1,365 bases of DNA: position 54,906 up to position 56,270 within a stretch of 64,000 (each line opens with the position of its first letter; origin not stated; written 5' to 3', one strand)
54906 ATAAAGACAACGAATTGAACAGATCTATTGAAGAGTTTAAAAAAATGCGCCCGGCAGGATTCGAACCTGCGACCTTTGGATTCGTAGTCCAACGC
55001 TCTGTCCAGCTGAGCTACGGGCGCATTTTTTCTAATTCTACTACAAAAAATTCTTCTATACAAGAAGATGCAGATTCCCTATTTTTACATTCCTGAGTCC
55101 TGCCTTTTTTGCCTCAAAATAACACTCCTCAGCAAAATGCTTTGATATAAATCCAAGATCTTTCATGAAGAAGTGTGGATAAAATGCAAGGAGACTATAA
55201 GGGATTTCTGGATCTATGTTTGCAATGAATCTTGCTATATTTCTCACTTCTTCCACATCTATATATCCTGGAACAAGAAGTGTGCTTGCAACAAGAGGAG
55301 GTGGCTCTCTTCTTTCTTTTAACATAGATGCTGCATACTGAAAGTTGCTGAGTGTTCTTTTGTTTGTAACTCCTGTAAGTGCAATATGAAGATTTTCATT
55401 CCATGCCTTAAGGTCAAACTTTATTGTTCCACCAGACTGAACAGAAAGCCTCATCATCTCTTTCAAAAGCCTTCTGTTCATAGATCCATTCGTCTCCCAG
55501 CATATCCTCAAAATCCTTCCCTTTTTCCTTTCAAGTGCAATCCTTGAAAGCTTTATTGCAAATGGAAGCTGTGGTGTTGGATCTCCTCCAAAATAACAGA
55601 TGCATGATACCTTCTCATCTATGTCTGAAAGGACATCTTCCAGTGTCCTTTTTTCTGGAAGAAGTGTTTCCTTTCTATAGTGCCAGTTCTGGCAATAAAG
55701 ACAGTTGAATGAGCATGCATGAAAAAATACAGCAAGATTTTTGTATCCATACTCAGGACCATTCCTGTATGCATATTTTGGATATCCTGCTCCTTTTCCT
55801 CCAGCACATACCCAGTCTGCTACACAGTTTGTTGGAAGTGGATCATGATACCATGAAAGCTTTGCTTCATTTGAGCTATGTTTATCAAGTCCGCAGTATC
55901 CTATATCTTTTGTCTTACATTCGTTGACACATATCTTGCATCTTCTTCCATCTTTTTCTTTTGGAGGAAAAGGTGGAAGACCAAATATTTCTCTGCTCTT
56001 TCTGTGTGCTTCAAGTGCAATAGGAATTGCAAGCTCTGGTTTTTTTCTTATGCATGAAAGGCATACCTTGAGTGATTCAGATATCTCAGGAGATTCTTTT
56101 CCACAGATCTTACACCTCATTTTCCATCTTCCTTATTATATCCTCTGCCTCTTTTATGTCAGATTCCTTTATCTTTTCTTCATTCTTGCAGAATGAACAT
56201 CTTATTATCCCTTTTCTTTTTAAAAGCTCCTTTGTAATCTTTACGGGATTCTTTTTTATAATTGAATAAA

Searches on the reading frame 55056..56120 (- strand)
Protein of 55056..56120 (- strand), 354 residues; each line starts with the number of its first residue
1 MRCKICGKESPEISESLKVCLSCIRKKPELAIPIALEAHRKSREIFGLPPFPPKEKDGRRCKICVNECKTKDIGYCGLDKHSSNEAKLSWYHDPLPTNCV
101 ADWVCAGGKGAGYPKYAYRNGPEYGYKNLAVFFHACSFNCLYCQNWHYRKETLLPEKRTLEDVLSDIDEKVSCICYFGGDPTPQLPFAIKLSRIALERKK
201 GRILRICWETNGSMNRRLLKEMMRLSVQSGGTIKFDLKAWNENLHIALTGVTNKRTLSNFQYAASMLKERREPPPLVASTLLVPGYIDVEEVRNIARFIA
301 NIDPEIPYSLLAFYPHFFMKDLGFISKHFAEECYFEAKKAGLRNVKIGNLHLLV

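Call 41: search_protein_families(library=ncbifam, proteins=[window:55056-56120:-], max_evalue=0.001)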
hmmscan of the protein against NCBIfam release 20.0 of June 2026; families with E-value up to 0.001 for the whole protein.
window:55056-56120:- (354 aa): 14 families
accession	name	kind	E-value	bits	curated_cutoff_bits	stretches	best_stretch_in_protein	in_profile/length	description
TIGR04041.1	activase_YjjW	hypoth_equivalog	5.4e-15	55.5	250.2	1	159-319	94-244/276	YjjW family glycine radical enzyme activase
NF048010.1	SfplDhtActHpsHDes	equivalog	1.1e-14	54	430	1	175-314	136-264/298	(2S)-3-sulfopropanediol dehydratase activating enzyme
TIGR02495.1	NrdG2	equivalog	1e-12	47.8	131.15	1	129-300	19-181/193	anaerobic ribonucleoside-triphosphate reductase activating protein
TIGR02493.1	PFLA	equivalog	2.4e-12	46.7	231.75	1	128-303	17-187/235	pyruvate formate-lyase-activating protein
TIGR04337.1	AmmeMemoSam_rS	hypoth_equivalog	1.2e-11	44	220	1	135-351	78-287/349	AmmeMemoRadiSam system radical SAM enzyme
NF008356.0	PRK11145.1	equivalog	3.4e-09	36.3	375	1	129-303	23-192/246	pyruvate formate lyase 1-activating protein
NF033719.1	ind_deCO2_activ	equivalog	2.8e-07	30.1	425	1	172-301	131-247/302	indoleacetate decarboxylase activase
TIGR02494.1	PFLE_PFLC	subfamily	5.3e-07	29.2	174.35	1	177-313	130-254/293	glycyl-radical enzyme activating protein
TIGR02826.1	RNR_activ_nrdG3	equivalog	1.5e-06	28.2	151.7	1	128-211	17-97/148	anaerobic ribonucleoside-triphosphate reductase activating protein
NF033717.2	HPDL_rSAM_activ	equivalog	4.8e-06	26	420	1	174-303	134-252/311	4-hydroxyphenylacetate decarboxylase activase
TIGR04395.1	cutC_activ_rSAM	equivalog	4.6e-05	22.8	360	0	173-262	132-213/309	choline TMA-lyase-activating enzyme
TIGR04317.1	W_rSAM_matur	equivalog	5.2e-05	22.5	380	1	134-301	12-173/349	tungsten cofactor oxidoreductase radical SAM maturase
TIGR04038.1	tatD_link_rSAM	subfamily_domain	0.00028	20.7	129.7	1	134-297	16-180/192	TatD family nuclease-associated radical SAM protein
TIGR03963.1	rSAM_QueE_Clost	equivalog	0.00075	19.2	260.1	0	129-222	20-112/219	putative 7-carboxy-7-deazaguanine synthase QueE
